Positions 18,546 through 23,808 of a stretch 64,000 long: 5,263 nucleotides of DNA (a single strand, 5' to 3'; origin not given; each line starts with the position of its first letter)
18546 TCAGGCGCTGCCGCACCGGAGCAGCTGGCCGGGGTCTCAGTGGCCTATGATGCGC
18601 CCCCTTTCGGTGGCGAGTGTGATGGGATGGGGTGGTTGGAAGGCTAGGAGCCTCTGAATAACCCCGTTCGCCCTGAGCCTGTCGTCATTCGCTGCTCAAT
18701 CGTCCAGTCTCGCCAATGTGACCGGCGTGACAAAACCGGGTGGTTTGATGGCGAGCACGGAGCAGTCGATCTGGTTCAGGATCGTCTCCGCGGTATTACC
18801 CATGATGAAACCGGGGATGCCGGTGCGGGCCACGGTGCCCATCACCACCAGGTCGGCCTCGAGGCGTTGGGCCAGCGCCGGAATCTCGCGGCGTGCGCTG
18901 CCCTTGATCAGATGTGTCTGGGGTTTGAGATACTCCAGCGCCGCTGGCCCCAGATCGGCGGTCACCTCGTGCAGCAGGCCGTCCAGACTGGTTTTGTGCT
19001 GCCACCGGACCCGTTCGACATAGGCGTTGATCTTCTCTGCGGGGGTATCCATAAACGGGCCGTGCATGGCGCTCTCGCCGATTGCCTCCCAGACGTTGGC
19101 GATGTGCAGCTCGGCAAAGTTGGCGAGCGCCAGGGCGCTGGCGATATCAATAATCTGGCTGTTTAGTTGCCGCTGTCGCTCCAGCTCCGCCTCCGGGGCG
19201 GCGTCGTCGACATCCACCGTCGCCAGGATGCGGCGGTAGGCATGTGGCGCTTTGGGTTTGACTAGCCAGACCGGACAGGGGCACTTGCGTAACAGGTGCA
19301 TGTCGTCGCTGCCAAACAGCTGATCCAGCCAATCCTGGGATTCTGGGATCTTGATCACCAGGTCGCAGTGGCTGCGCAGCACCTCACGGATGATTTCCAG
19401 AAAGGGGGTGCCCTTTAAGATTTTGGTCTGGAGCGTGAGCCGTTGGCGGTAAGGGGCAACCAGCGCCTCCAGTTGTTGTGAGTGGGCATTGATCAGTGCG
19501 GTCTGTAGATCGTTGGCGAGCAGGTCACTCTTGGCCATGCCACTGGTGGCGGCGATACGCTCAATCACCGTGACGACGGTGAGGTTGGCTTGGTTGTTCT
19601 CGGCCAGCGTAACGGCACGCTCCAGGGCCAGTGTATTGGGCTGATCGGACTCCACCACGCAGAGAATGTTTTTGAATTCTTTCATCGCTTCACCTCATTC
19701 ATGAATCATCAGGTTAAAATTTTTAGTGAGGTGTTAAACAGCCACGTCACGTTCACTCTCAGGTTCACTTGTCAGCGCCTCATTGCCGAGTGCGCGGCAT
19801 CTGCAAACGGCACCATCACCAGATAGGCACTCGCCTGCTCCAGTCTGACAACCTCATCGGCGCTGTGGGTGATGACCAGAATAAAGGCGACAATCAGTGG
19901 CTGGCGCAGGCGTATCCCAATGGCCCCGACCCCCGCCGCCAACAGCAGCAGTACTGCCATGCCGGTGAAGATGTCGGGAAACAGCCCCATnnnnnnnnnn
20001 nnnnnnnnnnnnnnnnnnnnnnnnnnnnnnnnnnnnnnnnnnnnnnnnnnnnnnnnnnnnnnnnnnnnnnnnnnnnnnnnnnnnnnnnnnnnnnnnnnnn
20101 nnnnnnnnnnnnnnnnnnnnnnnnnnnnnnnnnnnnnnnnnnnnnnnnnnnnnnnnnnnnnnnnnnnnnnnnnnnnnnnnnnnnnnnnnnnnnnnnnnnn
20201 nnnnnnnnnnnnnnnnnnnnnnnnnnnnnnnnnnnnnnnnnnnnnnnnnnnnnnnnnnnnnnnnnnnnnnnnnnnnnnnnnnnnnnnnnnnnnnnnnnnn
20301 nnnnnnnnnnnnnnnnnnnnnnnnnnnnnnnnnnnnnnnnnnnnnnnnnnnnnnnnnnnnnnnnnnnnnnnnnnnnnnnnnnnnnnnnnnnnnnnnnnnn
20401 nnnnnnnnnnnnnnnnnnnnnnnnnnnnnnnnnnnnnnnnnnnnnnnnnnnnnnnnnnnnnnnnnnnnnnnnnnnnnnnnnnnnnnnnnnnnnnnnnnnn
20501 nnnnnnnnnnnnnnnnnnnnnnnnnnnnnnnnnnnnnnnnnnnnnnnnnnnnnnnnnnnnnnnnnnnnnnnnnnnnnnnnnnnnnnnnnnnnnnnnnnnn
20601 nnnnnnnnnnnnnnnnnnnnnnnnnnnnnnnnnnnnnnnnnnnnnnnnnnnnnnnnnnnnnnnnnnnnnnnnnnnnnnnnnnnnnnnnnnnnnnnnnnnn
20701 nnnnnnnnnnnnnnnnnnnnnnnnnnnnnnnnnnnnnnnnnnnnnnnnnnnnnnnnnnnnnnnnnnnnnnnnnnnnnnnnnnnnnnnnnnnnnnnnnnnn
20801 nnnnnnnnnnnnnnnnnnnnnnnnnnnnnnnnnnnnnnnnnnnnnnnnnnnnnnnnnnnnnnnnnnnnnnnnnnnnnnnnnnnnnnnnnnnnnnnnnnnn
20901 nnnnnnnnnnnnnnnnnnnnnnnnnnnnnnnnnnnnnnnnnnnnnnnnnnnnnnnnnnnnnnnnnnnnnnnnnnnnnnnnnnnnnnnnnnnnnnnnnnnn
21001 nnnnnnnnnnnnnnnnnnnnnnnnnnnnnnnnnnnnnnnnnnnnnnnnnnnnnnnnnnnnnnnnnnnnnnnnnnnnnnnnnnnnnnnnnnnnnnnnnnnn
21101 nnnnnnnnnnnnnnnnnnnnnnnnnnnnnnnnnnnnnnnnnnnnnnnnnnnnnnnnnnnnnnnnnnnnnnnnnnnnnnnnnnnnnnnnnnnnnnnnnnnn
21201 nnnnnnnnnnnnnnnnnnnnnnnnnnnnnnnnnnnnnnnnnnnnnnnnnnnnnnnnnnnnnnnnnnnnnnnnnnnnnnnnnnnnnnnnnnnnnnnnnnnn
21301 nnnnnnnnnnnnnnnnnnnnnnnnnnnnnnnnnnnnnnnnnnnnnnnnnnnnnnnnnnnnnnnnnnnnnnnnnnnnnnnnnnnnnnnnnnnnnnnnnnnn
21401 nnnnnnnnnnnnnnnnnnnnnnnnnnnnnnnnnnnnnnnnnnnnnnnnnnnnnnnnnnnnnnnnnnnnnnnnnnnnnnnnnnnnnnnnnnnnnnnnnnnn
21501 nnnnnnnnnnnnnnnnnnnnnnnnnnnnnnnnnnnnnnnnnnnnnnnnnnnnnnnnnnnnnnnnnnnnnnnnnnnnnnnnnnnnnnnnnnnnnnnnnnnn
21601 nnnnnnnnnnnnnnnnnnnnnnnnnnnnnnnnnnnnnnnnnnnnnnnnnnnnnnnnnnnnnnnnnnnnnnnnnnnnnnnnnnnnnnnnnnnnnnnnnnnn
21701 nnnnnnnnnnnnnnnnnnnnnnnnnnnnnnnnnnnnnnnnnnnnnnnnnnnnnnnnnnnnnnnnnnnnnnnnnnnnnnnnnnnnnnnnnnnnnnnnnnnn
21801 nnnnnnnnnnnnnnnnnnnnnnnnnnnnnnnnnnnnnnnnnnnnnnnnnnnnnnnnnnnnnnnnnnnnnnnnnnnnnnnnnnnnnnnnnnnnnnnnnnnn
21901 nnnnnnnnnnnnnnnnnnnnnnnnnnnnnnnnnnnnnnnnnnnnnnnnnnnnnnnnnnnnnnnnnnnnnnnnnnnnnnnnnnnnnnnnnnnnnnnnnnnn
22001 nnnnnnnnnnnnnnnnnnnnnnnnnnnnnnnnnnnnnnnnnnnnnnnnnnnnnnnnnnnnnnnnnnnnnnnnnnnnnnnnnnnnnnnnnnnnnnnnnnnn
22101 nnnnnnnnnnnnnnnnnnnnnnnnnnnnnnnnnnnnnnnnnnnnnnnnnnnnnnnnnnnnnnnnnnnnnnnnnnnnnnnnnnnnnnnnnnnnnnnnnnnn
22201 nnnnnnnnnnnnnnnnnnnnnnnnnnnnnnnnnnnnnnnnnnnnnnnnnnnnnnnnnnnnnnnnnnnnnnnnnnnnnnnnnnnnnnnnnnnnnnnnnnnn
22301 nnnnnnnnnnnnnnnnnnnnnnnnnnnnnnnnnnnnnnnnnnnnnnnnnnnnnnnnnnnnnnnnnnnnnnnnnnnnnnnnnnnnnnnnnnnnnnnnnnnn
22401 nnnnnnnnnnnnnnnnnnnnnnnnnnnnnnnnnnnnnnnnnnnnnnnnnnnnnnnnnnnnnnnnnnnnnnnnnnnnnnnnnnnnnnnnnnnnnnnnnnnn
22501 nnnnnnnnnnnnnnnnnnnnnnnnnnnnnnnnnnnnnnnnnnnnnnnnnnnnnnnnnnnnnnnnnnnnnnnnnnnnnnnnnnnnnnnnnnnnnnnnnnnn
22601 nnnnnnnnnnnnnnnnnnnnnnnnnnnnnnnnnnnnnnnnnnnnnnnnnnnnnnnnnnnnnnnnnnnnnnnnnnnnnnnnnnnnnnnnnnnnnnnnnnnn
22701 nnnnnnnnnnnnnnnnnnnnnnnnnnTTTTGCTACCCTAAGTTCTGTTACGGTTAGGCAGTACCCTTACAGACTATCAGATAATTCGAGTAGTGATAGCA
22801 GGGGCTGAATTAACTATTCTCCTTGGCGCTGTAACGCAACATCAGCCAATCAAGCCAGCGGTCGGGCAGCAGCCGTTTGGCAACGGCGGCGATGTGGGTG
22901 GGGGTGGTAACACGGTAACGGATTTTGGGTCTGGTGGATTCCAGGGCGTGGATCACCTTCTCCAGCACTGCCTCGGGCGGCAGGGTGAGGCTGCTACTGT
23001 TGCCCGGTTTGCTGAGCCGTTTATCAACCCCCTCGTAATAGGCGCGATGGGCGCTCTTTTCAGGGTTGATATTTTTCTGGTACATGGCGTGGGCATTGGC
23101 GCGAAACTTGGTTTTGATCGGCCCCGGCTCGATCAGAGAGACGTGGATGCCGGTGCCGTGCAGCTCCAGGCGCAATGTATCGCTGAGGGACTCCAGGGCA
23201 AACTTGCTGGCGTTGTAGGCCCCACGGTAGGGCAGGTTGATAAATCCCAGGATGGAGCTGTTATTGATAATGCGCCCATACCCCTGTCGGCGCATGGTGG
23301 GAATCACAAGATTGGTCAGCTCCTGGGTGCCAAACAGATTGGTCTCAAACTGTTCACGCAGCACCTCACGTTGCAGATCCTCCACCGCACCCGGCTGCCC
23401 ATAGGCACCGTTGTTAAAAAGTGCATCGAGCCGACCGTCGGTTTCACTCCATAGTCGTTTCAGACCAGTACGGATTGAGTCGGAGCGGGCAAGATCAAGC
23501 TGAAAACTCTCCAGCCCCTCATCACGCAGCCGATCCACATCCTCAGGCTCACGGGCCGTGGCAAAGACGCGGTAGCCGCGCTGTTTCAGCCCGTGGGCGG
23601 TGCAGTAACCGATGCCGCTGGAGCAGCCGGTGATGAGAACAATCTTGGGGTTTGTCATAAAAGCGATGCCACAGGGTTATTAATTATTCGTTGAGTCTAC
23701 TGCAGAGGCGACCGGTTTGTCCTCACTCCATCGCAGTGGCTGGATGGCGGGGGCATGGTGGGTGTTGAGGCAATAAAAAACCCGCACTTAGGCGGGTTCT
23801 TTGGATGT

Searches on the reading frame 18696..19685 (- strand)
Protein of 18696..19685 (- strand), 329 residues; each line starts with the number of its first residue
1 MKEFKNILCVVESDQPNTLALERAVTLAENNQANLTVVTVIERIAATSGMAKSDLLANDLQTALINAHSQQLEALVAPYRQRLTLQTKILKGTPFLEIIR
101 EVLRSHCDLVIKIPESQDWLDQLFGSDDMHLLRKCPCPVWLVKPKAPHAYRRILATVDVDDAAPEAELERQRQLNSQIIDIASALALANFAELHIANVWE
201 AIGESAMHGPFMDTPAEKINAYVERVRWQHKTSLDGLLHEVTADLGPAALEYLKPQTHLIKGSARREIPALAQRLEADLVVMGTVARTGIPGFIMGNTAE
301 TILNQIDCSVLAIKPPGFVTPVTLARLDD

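Call 10: search_protein_families(library=ncbifam, proteins=[window:18696-19685:-], max_evalue=1e-10)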
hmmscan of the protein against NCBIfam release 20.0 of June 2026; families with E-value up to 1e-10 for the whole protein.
window:18696-19685:- (329 aa): 1 family
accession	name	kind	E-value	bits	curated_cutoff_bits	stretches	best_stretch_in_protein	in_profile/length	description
NF008380.0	PRK11175.1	equivalog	6e-53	179.8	227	1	1-324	1-310/313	universal stress protein UspE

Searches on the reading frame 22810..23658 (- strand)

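Call 10: search_protein_families(library=ncbifam, proteins=[window:22810-23658:-], max_evalue=1e-10)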
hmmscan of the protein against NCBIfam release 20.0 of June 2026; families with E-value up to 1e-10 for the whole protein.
window:22810-23658:- (282 aa): 155 families (the best 25 are shown)
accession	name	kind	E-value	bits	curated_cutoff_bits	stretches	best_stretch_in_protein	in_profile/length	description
NF004649.0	PRK05993.1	equivalog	7.6e-120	399.3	387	1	3-275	3-275/277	SDR family oxidoreductase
NF005950.0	PRK08017.1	equivalog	2.1e-84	282.8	326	1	5-273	3-254/256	SDR family oxidoreductase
NF004826.0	PRK06182.1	subfamily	5.5e-69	232.5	305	1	2-275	2-271/274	oxidoreductase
NF005372.1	PRK06914.1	subfamily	2.4e-57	194.3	320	1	4-276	2-276/279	SDR family oxidoreductase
NF004823.0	PRK06179.1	subfamily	3e-57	194.1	310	1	1-272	2-262/271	oxidoreductase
NF049977.1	KDhSphingRedKdsR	equivalog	1e-52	179.2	400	1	3-275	2-265/267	3-ketodihydrosphingosine reductase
NF004284.0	PRK05693.1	equivalog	1.2e-52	179.1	326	1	5-275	2-266/274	SDR family oxidoreductase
NF004824.0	PRK06180.1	subfamily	4.8e-48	163.7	298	1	2-200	2-202/279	oxidoreductase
NF006114.0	PRK08263.1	subfamily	9.2e-47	159.6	290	1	4-272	3-265/280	short chain dehydrogenase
NF006776.0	PRK09291.1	equivalog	1.5e-40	139.4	265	1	5-268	3-253/257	SDR family oxidoreductase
NF005065.0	PRK06482.1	equivalog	3.4e-38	131.6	291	1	5-195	3-195/276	SDR family oxidoreductase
NF005878.0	PRK07825.1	subfamily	2.5e-33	115.6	287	1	4-204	9-211/278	short chain dehydrogenase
NF004825.0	PRK06181.1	equivalog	1.1e-32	113.4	215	1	4-192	6-199/268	SDR family oxidoreductase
NF006073.0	PRK08219.1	equivalog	5.7e-32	111.3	218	1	5-201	4-194/227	SDR family oxidoreductase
NF006118.0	PRK08264.1-4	subfamily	2.2e-31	109.2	279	1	5-191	6-191/244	SDR family oxidoreductase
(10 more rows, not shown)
